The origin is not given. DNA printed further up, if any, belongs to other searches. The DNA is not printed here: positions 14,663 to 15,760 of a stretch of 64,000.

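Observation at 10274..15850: Unusual multidomain architecture and compositional mosaicism of the giant secreted protein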

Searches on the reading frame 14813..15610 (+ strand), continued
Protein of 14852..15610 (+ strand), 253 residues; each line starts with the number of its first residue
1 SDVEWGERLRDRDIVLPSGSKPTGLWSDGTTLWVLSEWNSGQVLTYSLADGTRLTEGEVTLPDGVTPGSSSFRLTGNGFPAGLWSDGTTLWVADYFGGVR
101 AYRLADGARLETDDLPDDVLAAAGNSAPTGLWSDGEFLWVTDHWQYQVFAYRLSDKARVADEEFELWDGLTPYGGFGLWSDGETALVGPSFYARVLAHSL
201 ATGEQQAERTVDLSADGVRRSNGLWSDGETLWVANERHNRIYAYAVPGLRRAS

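Call 58: find_encoding_contigs(protein=P0043, flank=10000, max_places=2)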
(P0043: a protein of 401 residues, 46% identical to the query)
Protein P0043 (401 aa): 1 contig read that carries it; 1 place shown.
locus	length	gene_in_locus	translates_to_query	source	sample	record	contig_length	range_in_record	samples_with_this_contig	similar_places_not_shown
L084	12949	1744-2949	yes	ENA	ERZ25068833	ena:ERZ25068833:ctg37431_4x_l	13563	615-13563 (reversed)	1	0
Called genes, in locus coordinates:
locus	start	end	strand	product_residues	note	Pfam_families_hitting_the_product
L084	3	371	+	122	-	?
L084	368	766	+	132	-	PF17963:Big_9 (weak), PF18911:PKD_4 (faint), PF22352:K319L-like_PKD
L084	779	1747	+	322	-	PF17963:Big_9 (weak)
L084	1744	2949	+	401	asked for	PF23952:LRR_EndoS (faint), PF13855:LRR_8 (faint), PF12799:LRR_4 (weak)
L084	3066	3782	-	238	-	PF02254:TrkA_N, PF13241:NAD_binding_7 (weak)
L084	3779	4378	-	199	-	PF02254:TrkA_N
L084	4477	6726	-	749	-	PF00580:UvrD-helicase, PF13245:AAA_19, PF13361:UvrD_C, PF13538:UvrD_C_2 (faint), PF21196:PcrA_UvrD_tudor (weak)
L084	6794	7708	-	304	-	PF01040:UbiA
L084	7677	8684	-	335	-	PF02628:COX15-CtaA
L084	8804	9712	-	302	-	PF13489:Methyltransf_23, PF13847:Methyltransf_31, PF08241:Methyltransf_11, PF08242:Methyltransf_12, PF13649:Methyltransf_25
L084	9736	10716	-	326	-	PF04055:Radical_SAM, PF06968:BATS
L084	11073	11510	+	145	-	PF00156:Pribosyltran (weak)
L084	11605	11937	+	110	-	PF13560:HTH_31 (faint), PF01381:HTH_3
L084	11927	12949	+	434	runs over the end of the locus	PF07804:HipA_C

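Call 72: find_homologous_proteins(query=A1, max_evalue=1e-10)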
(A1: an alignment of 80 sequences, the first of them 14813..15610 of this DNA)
Query A1 (80 sequences) (266 aa, profile of the alignment): 1527 proteins with E <= 1e-10 among 8000 candidates; the best 120 are listed.
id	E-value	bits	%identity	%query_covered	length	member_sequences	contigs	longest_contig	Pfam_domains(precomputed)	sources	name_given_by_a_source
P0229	1.3e-236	802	37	88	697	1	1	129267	PF17963.8,PF21268.4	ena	-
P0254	4.0e-221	751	39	88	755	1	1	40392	PF03548.23,PF22729.2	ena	-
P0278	7.5e-216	734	37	87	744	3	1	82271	PF22729.2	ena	-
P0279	3.7e-212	722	38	83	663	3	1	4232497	PF21268.4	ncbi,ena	-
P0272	1.2e-210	717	39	88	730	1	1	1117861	PF21268.4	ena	-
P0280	6.0e-209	711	38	79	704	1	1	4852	PF12733.14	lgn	-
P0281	2.5e-208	709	30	92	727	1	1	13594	PF10282.16,PF21268.4,PF20464.4,PF22729.2,PF08450.19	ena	-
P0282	1.4e-206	703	34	89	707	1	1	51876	PF17963.8,PF22729.2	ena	-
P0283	1.6e-199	680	40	91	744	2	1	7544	PF12733.14,PF22729.2,PF08450.19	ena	-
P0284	3.3e-199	679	41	90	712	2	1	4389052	PF12733.14,PF10282.16,PF08450.19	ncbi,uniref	ncbi:cadherin-like beta sandwich domain-containing protein [Candidatus Poriferisodalis sp.]|uniref:c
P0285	3.6e-197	672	38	84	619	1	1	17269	PF22729.2,PF08450.19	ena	-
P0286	5.7e-195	665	37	91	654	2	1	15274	PF23592.1,PF00028.24,PF22729.2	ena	-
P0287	2.0e-194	663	32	87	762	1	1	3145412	PF03548.23,PF22729.2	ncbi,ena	-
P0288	2.2e-194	663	39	90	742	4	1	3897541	PF12733.14,PF10282.16,PF08450.19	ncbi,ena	-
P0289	1.4e-193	661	33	91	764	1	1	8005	PF03548.23,PF22729.2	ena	-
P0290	4.9e-193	659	35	85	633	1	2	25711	PF08450.19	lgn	-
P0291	4.2e-188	643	36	82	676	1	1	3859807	PF12733.14,PF10282.16,PF08450.19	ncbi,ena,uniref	ncbi:cadherin-like beta sandwich domain-containing protein [Candidatus Poriferisodalis sp.]|uniref:c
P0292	1.3e-185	634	35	80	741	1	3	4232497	PF12733.14,PF08450.19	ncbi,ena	-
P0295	9.1e-183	625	30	88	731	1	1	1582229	PF12733.14,PF01731.27,PF22729.2,PF08450.19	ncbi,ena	-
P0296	4.0e-181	620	31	91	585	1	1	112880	PF01731.27,PF20119.5,PF22729.2,PF08450.19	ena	-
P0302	3.0e-173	594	34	85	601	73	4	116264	PF10282.16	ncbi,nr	ncbi:MAG: hypothetical protein HOD39_09450 [Verrucomicrobia bacterium]|nr:hypothetical protein [Verr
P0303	6.6e-173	593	36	92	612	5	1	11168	PF08450.19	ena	-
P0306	1.4e-169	582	35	89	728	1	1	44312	PF08450.19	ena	-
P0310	1.3e-166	572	36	85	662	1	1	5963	PF10282.16,PF07705.18,PF08450.19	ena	-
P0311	3.0e-166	571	34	85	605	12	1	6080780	PF08450.19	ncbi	ncbi:MAG: hypothetical protein ACFHW5_14470 [Verrucomicrobiota bacterium]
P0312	6.1e-166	570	33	84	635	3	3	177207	PF08450.19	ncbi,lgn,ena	-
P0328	2.1e-154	532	36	83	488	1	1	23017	PF12733.14,PF08450.19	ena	-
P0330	3.1e-153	528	35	86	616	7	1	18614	PF10282.16,PF08450.19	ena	-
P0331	3.8e-152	524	30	85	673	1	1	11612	PF05345.19,PF08450.19,PF15088.12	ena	-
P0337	4.3e-145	501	35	89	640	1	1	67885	PF07705.18,PF08450.19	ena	-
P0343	4.6e-141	488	37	85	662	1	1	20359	PF12733.14,PF16410.11,PF19755.5,PF08450.19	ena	-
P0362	1.2e-128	447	31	89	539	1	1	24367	PF12733.14,PF10282.16,PF22729.2,PF08450.19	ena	-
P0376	2.7e-118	413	34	85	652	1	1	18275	PF10282.16,PF01731.27,PF22729.2,PF08450.19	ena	-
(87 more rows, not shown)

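Call 76: find_encoding_contigs(protein=P0302, flank=8000, max_places=2)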
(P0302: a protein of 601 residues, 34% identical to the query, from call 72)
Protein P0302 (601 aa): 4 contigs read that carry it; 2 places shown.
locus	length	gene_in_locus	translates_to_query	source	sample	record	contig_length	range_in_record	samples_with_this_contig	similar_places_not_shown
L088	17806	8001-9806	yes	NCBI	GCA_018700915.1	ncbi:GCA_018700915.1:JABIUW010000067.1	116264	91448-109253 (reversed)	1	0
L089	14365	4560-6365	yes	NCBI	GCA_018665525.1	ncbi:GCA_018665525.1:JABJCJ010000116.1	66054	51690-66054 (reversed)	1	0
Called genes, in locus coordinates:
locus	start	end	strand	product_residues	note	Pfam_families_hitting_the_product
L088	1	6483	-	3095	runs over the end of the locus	PF00932:LTD (weak), PF13287:Fn3_assoc, PF13290:CHB_HEX_C_1, PF08757:CotH, PF00932:LTD, PF08757:CotH, PF00932:LTD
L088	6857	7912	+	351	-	PF00657:Lipase_GDSL, PF13472:Lipase_GDSL_2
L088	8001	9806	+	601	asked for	PF10282:Lactonase (faint)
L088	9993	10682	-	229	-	-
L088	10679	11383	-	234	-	PF07963:N_methyl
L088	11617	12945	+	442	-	PF03062:MBOAT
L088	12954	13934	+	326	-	-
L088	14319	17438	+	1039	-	PF07635:PSCyt1, PF07583:PSCyt2, PF07587:PSD1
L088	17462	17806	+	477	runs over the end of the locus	PF07394:DUF1501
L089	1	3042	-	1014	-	PF00932:LTD, PF13290:CHB_HEX_C_1, PF13287:Fn3_assoc, PF08757:CotH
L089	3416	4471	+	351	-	PF00657:Lipase_GDSL, PF13472:Lipase_GDSL_2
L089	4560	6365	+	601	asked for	PF10282:Lactonase (faint)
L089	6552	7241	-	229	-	-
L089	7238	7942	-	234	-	PF07963:N_methyl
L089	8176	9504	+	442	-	PF03062:MBOAT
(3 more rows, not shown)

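Call 77: find_encoding_contigs(protein=P0284, flank=8000, max_places=1)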
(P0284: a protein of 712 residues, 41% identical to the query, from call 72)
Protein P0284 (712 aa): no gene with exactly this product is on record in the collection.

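Call 78: find_encoding_contigs(protein=P0002, flank=8000, max_places=1)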
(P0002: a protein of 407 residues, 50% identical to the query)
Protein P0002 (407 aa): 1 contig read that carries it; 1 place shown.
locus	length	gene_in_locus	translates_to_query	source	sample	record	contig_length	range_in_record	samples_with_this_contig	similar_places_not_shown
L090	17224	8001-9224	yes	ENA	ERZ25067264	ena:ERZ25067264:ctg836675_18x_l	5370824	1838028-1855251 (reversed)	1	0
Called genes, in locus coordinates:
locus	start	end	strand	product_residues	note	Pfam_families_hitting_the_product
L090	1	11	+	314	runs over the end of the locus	PF12911:OppC_N, PF00528:BPD_transp_1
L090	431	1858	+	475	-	PF04909:Amidohydro_2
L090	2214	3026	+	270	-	PF00106:adh_short, PF01370:Epimerase, PF08659:KR, PF13561:adh_short_C2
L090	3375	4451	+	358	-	PF00174:Oxidored_molyb, PF03404:Mo-co_dimer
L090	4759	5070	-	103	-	-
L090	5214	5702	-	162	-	-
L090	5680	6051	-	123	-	-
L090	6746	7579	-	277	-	-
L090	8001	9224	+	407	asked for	PF12733:Cadherin-like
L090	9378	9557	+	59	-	-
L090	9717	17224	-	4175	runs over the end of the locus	PF00041:fn3, PF00082:Peptidase_S8, PF00041:fn3, PF00041:fn3, PF00041:fn3, PF13753:SWM_repeat, PF00041:fn3, PF13753:SWM_repeat, +12 more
